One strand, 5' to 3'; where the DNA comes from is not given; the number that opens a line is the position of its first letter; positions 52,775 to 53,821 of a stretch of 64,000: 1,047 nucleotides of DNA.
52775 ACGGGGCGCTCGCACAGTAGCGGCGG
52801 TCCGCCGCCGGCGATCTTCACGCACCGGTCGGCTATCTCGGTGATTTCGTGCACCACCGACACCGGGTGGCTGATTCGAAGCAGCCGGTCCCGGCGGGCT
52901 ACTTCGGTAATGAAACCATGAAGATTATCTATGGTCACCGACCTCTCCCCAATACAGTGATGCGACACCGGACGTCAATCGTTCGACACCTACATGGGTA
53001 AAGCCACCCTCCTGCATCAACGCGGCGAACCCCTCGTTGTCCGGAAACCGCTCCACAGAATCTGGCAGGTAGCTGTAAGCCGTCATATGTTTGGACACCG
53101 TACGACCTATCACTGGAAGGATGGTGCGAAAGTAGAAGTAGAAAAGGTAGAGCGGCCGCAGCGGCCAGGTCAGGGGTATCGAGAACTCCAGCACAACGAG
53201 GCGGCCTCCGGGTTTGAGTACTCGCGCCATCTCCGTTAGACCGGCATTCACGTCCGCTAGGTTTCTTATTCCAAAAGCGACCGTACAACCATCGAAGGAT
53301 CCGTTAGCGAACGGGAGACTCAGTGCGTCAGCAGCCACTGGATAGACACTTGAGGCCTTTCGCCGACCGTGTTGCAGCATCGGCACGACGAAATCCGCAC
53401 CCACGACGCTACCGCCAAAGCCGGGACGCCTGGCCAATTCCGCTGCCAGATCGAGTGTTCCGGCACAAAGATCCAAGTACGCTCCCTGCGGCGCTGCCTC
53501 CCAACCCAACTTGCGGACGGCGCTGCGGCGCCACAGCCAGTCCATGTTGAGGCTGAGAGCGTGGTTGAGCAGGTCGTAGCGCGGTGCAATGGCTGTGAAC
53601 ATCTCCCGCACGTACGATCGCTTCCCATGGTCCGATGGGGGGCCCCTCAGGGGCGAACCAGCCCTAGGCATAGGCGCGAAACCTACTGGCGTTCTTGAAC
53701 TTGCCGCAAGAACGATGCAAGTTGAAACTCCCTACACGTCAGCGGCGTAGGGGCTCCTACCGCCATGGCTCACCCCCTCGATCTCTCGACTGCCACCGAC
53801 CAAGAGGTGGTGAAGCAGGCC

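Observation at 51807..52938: UbiD-like decarboxylase with a frameshift, fused mid-gene to the tail of the UbiA-like prenyltransferase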

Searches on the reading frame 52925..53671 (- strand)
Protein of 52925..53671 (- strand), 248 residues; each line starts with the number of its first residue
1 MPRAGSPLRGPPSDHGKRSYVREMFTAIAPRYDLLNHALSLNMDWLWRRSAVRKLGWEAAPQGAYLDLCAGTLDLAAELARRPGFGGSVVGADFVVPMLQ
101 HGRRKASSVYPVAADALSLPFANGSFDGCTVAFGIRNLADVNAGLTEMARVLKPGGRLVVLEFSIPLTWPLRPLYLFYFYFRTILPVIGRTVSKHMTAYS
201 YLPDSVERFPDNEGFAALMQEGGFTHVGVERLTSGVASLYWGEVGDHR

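Call 3: search_protein_families(library=pfam, proteins=[window:52925-53671:-], max_evalue=0.01)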
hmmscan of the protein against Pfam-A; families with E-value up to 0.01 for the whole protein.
window:52925-53671:- (248 aa): 6 families
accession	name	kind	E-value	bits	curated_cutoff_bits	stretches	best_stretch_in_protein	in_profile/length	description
PF01209.24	Ubie_methyltran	-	5.6e-57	193.2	20.1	1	17-242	5-231/233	ubiE/COQ5 methyltransferase family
PF13649.12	Methyltransf_25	-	4.1e-15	56.7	27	1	66-156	2-97/97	Methyltransferase domain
PF08241.18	Methyltransf_11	-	6.8e-15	55.9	21.2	1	66-160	1-95/95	Methyltransferase domain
PF13847.12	Methyltransf_31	-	4.3e-08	33.4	27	1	64-164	6-113/145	Methyltransferase domain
PF08242.18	Methyltransf_12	-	1.3e-05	26.2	30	1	66-158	1-98/98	Methyltransferase domain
PF13489.12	Methyltransf_23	-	0.00025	21.2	27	1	58-167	19-123/164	Methyltransferase domain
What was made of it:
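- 52925..53671 (-): menG/ubiE (demethylmenaquinone methyltransferase), intact; first gene of the operon. Pfam Ubie_methyltran 5-231/233 (call 3).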

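Call 7: find_related_loci(query=window:52925-53671:-, collection=genome_contigs, flank=10000)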
Query window:52925-53671:- (248 aa) in genome_contigs; peptide patterns used: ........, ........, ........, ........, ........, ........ (x = any residue, [..] = any of these).
85 stretches matched a pattern; 50 encode a relative of the query (tblastn E <= 1e-3); 50 distinct loci.
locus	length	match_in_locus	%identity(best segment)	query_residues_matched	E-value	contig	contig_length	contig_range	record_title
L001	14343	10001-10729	73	6-247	1e-114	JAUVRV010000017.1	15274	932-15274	MAG: Gemmatimonadales bacterium isolate CSMAG_723 CSMAG_723_k127_3838772_length_15274_cov_10.9155, whole genome shotgun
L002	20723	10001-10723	71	6-248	5e-110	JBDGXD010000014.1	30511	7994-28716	MAG: Gemmatimonadota bacterium isolate M3-22_Bin_33 M3-22_Bin_33_scaffold_3132, whole genome shotgun sequence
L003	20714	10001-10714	71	6-242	2e-106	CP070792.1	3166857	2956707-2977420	MAG: Gemmatimonadota bacterium isolate bin1440 chromosome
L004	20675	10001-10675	65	16-242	7e-97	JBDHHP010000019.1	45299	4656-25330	MAG: Gemmatimonadota bacterium isolate M8-62_Bin_211 M8-62_Bin_211_scaffold_2366, whole genome shotgun sequence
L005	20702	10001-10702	64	7-242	1e-96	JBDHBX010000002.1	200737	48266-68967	MAG: Gemmatimonadota bacterium isolate M8-12_Bin_273 M8-12_Bin_273_scaffold_29, whole genome shotgun sequence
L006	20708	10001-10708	64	5-242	9e-97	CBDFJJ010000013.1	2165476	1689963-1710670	MAG: Gemmatimonadales bacterium isolate cc5d84ec-392c-4d77-a455-882139ed0c07 genome assembly, contig: contig_13, whole g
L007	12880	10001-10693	66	10-242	1e-96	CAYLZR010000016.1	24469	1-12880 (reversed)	MAG TPA_asm: uncultured Gemmatimonadaceae bacterium isolate binchicken_co61_8 genome assembly, contig: NODE_215_length_2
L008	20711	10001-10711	63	2-244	3e-95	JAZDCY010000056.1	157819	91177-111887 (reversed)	MAG: Gemmatimonadota bacterium isolate LQ108M_Bin_23 LQ108M_Bin_23_scaffold_56, whole genome shotgun sequence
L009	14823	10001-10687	67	12-242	1e-94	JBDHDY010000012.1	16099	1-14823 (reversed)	MAG: Gemmatimonadota bacterium isolate M8-44_Bin_129 M8-44_Bin_129_scaffold_9426, whole genome shotgun sequence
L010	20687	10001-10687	66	12-242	5e-94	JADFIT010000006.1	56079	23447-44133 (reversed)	MAG: Gemmatimonadetes bacterium isolate B3T1B10 B3T1B10_NODE210, whole genome shotgun sequence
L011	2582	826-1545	64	2-242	6e-96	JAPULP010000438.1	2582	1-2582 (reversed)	MAG: Gemmatimonadetes bacterium isolate KW1-S21_193 KW1-S21_193_cg438, whole genome shotgun sequence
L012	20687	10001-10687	63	12-242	8e-93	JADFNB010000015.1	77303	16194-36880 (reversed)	MAG: Gemmatimonadetes bacterium isolate B60T1B8 B60T1B8_NODE400, whole genome shotgun sequence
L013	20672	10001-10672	65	17-242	8e-92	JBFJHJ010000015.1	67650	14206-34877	MAG: Gemmatimonadales bacterium isolate Mix_sand16.2022.02.G.53 k141_2947869_length_67650_cov_17.0354, whole genome shot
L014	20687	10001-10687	65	12-242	8e-92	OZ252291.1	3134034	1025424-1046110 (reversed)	MAG: Gemmatimonadales bacterium isolate 1a75408a-c806-4ed8-8116-707dc2be45c1 genome assembly, chromosome: 1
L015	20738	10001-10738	63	1-247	2e-90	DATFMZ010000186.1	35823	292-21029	MAG TPA_asm: Gemmatimonadales bacterium isolate SMAG_U9238 k141_223064, whole genome shotgun sequence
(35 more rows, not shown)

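Call 16: find_encoding_contigs(protein=window:52925-53671:-, flank=10000, max_places=10)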
Protein window:52925-53671:- (248 aa): no gene with exactly this product is on record in the collection.

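Call 18: list_cluster_members(proteins=[window:52925-53671:-, window:52303-52968:-, window:51807-52394:-, window:51158-51787:-, window:50195-51169:+, window:53765-54373:+])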
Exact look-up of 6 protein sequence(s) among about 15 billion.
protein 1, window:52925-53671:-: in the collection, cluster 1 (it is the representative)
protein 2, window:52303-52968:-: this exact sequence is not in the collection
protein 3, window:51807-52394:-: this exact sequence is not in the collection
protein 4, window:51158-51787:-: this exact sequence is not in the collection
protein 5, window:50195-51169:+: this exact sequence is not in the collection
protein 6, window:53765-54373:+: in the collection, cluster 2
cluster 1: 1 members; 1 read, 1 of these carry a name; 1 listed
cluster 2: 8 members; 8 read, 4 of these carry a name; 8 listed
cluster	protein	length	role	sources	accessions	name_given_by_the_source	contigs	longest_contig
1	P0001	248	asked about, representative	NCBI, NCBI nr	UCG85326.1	MAG: ubiquinone/menaquinone biosynthesis methyltransferase [Gemmatimonadota bacterium]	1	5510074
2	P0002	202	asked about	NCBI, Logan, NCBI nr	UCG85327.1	MAG: sigma-70 family RNA polymerase sigma factor [Gemmatimonadota bacterium]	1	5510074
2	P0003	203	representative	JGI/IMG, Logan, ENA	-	-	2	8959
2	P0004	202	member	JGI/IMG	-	RNA polymerase sigma-70 factor (ECF subfamily)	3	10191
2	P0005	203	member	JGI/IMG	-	RNA polymerase sigma-70 factor (ECF subfamily)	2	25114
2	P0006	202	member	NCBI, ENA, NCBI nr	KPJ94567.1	MAG: hypothetical protein AMS18_03435 [Gemmatimonas sp. SG8_17]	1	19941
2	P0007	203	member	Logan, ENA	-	-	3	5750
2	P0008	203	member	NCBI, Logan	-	-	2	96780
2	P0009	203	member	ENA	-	-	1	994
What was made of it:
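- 52925..53671 (-): GenBank protein UCG85326.1 (call 18).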

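Call 42: search_protein_families(library=ncbifam, proteins=[window:52925-53671:-, L003:10689-12218:+, L003:12215-13114:+, L003:13111-13698:+, L003:13685-14173:+], max_evalue=0.01)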
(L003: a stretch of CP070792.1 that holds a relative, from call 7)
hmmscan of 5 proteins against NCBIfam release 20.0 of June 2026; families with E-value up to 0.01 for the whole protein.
window:52925-53671:- (248 aa): 24 families
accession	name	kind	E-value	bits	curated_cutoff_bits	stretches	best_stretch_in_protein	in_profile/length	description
TIGR01934.1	MenG_MenH_UbiE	subfamily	1.7e-66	223.8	158.35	1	21-242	1-221/223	ubiquinone/menaquinone biosynthesis methyltransferase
NF001244.0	PRK00216.1-5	equivalog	1.3e-61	207.9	216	1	17-241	6-232/236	bifunctional demethylmenaquinone methyltransferase/2-methoxy-6-polyprenyl-1,4-benzoquinol methylase UbiE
NF052510.1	methyltran_MpqE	exception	5.9e-60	202.6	335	1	17-240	4-230/234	methyl-plastoquinone biosynthesis methyltransferase MpqE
NF001241.0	PRK00216.1-2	equivalog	1.5e-56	191.6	327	1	19-241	11-226/231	demethylmenaquinone methyltransferase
NF001242.0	PRK00216.1-3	equivalog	1.4e-50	172.1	351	1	16-240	25-253/258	bifunctional demethylmenaquinone methyltransferase/2-methoxy-6-polyprenyl-1,4-benzoquinol methylase UbiE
NF001240.0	PRK00216.1-1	equivalog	1.6e-49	168.2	378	1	16-242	20-248/251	bifunctional demethylmenaquinone methyltransferase/2-methoxy-6-polyprenyl-1,4-benzoquinol methylase UbiE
NF001243.0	PRK00216.1-4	equivalog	2.7e-47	161.1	235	1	16-242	4-231/237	demethylmenaquinone methyltransferase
TIGR02752.1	MenG_heptapren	equivalog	4e-45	154.1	419.85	1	17-242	3-229/231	demethylmenaquinone methyltransferase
NF004452.0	PRK05785.1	equivalog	1.5e-12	47.5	207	1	18-216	8-197/228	hypothetical protein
NF045667.1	MTase_DVU1556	equivalog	2.4e-11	43.5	155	1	60-160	21-119/213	DVU_1556 family methyltransferase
NF047649.1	MTase_UXPK_star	exception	4.1e-10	39.1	460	1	61-162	77-183/283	methyltransferase/UXPK-star double selenoprotein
NF043040.1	corrin_prot_MT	hypoth_equivalog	4.1e-08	32.9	180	1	58-197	37-181/216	corrinoid protein-associated methyltransferase CpaM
NF041537.1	ArsM_AhpD_UU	exception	4.8e-08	32.2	510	1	67-161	82-181/345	arsenite methyltransferase/AhpD domain selenoprotein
NF041536.1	ArsM_DUF2284_UU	exception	2.5e-07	29.4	575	1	79-161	94-181/459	arsenite methyltransferase/DUF2284 domain selenoprotein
NF007610.0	PRK10258.1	equivalog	4.6e-07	29.4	342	1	87-159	65-137/251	malonyl-ACP O-methyltransferase BioC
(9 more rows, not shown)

L003:10689-12218:+ (509 aa): 7 families
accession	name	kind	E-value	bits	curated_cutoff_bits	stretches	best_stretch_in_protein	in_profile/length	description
TIGR03701.1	mena_SCO4490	equivalog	1e-186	620.9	495.9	1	20-460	2-433/433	menaquinone biosynthesis decarboxylase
TIGR00148.1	TIGR00148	subfamily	4.5e-136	454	244.85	1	17-468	1-438/438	UbiD family decarboxylase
NF008175.0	PRK10922.1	equivalog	4e-129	431.3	788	1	15-502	7-491/497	4-hydroxy-3-polyprenylbenzoate decarboxylase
NF041204.1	VdcC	exception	1.2e-70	238.2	650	1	15-492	2-461/467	non-oxidative hydroxyarylic acid decarboxylases subunit C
NF041219.1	BagN_FevL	exception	3.9e-42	144.4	1000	1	8-341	11-332/502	bagremycin/ferroverdin biosynthesis UbiD family decarboxylase BagN/FevL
TIGR02724.1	phenyl_P_beta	equivalog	9.8e-41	139.6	468.95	1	17-501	3-471/472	phenylphosphate carboxylase subunit beta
TIGR02723.1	phenyl_P_alpha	equivalog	4.7e-33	114.5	564.6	1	139-440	111-412/485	phenylphosphate carboxylase subunit alpha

L003:12215-13114:+ (299 aa): 22 families
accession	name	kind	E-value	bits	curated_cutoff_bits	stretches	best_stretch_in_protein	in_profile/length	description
NF009524.0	PRK12886.1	equivalog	5.4e-91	305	387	1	19-298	10-285/291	prenyltransferase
NF009526.0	PRK12888.1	equivalog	1.3e-89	300.6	364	1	20-298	18-295/301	4-hydroxybenzoate octaprenyltransferase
TIGR01475.1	ubiA_other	subfamily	1.7e-82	277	180.8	1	20-296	5-279/282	UbiA-like polyprenyltransferase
NF041584.1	MqnP_SCO4491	exception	1.6e-76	257.8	420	1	20-296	6-281/285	menaquinone biosynthesis prenyltransferase MqnP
NF041586.1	MqnP_DT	exception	4.4e-71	239.8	430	1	20-292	3-271/277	menaquinone biosynthesis prenyltransferase MqnP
NF009515.0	PRK12874.1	equivalog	6.5e-65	219.4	392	1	19-291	10-282/291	4-hydroxybenzoate polyprenyltransferase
NF041585.1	MqnP_Cj_Hp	exception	5.8e-64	216.3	375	1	20-291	4-275/281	menaquinone biosynthesis prenyltransferase MqnP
NF009609.0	PRK13106.1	equivalog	1.6e-50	172.2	349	1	14-295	12-293/301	prenyltransferase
NF009532.0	PRK12895.1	equivalog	1.2e-45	156.1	414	1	22-291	8-274/286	prenyltransferase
NF009517.0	PRK12876.1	equivalog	4.1e-36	124.9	419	1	28-291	26-290/300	prenyltransferase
TIGR01474.1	ubiA_proteo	equivalog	2.6e-35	122.3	275.45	1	51-294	40-278/282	4-hydroxybenzoate octaprenyltransferase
NF009514.0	PRK12873.1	equivalog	8.4e-18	64.7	246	1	46-292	41-290/297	4-hydroxybenzoate polyprenyltransferase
TIGR01473.1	cyoE_ctaB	equivalog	3.7e-17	63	210.3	1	20-281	3-265/281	heme o synthase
NF009523.0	PRK12884.1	equivalog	4.7e-14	52.2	269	1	17-267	4-248/279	prenyltransferase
NF003349.0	PRK04375.1-2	equivalog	7e-12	45.2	246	1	40-187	47-194/318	heme o synthase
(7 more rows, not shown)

L003:13111-13698:+ (195 aa): 4 families
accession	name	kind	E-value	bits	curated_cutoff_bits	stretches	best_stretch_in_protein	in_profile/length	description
NF041206.1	VdcB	exception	3.5e-59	199.5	290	1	7-193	4-184/184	non-oxidative hydroxyarylic acid decarboxylases subunit B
NF004685.0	PRK06029.1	subfamily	1.8e-58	197.7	188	1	7-193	6-186/187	UbiX family flavin prenyltransferase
TIGR00421.1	ubiX_pad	subfamily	1.3e-54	184.6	108.9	1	7-191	4-181/181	UbiX family flavin prenyltransferase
NF041218.1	BagM_FevK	exception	1.1e-46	159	420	1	8-193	6-185/215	bagremycin/ferroverdin biosynthesis UbiX family decarboxylase BagM/FevK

L003:13685-14173:+ (162 aa): 2 families
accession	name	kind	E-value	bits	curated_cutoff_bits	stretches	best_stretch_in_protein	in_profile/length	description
TIGR00040.1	yfcE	subfamily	7e-24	84.7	56.25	1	7-150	2-151/158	YfcE family phosphodiesterase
NF006988.0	PRK09453.1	equivalog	5.9e-14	52.3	117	1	6-149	1-162/183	phosphodiesterase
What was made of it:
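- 52925..53671 (-): NCBIfam TIGR01934 223.8 bits, cut-off 158.35 (call 42).
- Checked: menG upstream (53671..52925) is intact: Ubie_methyltran 5-231/233, and TIGR01934 at 223.8 bits against a 158.35 cut-off (calls 3, 42).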

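Call 53: find_homologous_proteins(query=L001:12215-13111:+, max_evalue=1e-10)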
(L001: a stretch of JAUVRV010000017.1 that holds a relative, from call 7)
Query L001:12215-13111:+ (299 aa): 7973 proteins with E <= 1e-10 among 8000 candidates; the best 120 are listed.
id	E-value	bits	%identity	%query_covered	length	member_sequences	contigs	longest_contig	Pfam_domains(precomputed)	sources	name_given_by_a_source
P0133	5.8e-191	651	100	100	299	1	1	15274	PF01040.24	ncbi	-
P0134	9.6e-187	637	98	100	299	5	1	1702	PF01040.24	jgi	-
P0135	4.6e-183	625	97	100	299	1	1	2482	PF01040.24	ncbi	-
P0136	1.6e-180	617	95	100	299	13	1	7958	PF01040.24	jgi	-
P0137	1.8e-180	617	95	100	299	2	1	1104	PF01040.24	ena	-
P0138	1.5e-170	584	89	100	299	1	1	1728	PF01040.24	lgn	-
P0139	1.8e-170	584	90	100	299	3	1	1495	PF01040.24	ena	-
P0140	4.5e-170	583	88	100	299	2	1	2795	PF01040.24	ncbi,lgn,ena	-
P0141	1.4e-169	581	89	100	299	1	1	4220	PF01040.24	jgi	-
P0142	2.9e-169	580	89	100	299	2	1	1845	PF01040.24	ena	-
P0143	5.3e-169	579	88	100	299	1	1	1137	PF01040.24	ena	-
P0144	9.4e-159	546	82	100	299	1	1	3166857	PF01040.24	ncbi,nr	ncbi:MAG: UbiA family prenyltransferase [Gemmatimonadota bacterium]|nr:MAG: UbiA family prenyltransf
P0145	4.0e-153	527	-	-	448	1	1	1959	PF01040.24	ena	-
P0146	4.0e-151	521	79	100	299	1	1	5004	PF01040.24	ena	-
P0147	4.7e-139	481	73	100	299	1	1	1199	PF01040.24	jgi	-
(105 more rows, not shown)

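Call 55: search_solved_structures(query=L003:10689-12215:+, max_evalue=1e-20, show_alignments=1)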
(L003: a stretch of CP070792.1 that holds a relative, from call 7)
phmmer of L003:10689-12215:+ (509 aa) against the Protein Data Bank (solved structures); distinct sequences matched with E-value up to 1e-20: 27.
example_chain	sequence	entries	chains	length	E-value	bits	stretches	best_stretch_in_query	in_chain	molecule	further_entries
5m1c_A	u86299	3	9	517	3.9e-122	411.8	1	15-501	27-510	3-octaprenyl-4-hydroxybenzoate carboxy-lyase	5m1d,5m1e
2idb_A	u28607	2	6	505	4.6e-122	411.6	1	15-501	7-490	3-octaprenyl-4-hydroxybenzoate carboxy-lyase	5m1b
6h6x_B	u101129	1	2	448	1.3e-47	165.9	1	131-467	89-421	3-polyprenyl-4-hydroxybenzoate decarboxylase and related decarboxylases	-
6h6v_A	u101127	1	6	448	9.9e-45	156.4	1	134-467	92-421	3-polyprenyl-4-hydroxybenzoate decarboxylase and related decarboxylases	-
7ae4_A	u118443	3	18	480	1.2e-41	146.2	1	16-491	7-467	Phenolic acid decarboxylase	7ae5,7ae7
7pda_A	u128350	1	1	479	3.6e-34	121.6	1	55-451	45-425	UbiD family decarboxylase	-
6da6_A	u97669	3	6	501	9e-31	110.4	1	16-444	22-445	UbiD-like decarboxylase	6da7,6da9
7p9q_A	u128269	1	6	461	3.8e-28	101.7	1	16-470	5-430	AnInD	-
9gqr_A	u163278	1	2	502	1.3e-23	86.7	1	132-335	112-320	decarboxylase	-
7abn_D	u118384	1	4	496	6.5e-23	84.4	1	115-361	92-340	UbiD-like decarboxylase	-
4ip2_A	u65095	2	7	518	7.4e-23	84.3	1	115-361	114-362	Aromatic Acid Decarboxylase | PA0254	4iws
7abo_C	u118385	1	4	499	1.3e-22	83.5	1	115-345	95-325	UbiD-like decarboxylase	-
6ev7_A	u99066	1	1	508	5.5e-22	81.4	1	17-359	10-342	Ferulic acid decarboxylase 1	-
8crd_A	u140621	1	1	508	1.4e-21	80.1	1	17-359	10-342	Ferulic acid decarboxylase 1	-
7nf3_A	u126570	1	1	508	1.9e-21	79.6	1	17-365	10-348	Ferulic acid decarboxylase 1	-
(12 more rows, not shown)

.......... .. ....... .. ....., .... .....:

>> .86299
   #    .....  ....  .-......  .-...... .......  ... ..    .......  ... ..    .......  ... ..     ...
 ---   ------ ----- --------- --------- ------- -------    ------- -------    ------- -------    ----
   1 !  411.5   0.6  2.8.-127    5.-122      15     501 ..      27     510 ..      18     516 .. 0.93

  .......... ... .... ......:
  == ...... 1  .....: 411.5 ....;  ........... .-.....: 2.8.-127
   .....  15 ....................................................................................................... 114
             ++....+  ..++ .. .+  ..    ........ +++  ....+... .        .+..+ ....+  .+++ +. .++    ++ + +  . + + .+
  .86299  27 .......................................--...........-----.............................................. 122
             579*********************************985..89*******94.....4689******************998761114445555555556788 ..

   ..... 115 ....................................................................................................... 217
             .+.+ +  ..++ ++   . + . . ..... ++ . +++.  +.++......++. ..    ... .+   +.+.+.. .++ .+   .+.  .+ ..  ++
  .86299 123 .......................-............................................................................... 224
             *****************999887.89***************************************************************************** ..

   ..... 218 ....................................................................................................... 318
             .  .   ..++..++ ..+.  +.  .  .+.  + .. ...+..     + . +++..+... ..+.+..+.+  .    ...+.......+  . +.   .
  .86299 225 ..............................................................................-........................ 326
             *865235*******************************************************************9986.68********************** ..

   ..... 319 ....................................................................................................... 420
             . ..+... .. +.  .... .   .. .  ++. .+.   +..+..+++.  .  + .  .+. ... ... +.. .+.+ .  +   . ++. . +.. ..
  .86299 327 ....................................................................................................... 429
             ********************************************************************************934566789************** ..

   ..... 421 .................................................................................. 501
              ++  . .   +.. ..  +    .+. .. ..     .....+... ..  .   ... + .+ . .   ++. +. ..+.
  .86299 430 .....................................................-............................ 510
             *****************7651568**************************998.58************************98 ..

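Call 56: search_solved_structures(query=L003:12215-13111:+, max_evalue=0.00001, show_alignments=1)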
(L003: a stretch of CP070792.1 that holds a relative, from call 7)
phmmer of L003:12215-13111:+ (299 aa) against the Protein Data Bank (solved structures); distinct sequences matched with E-value up to 0.00001: 1.
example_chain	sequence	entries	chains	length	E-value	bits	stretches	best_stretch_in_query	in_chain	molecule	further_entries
4od4_A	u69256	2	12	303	2e-35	125.6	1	19-292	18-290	4-hydroxybenzoate octaprenyltransferase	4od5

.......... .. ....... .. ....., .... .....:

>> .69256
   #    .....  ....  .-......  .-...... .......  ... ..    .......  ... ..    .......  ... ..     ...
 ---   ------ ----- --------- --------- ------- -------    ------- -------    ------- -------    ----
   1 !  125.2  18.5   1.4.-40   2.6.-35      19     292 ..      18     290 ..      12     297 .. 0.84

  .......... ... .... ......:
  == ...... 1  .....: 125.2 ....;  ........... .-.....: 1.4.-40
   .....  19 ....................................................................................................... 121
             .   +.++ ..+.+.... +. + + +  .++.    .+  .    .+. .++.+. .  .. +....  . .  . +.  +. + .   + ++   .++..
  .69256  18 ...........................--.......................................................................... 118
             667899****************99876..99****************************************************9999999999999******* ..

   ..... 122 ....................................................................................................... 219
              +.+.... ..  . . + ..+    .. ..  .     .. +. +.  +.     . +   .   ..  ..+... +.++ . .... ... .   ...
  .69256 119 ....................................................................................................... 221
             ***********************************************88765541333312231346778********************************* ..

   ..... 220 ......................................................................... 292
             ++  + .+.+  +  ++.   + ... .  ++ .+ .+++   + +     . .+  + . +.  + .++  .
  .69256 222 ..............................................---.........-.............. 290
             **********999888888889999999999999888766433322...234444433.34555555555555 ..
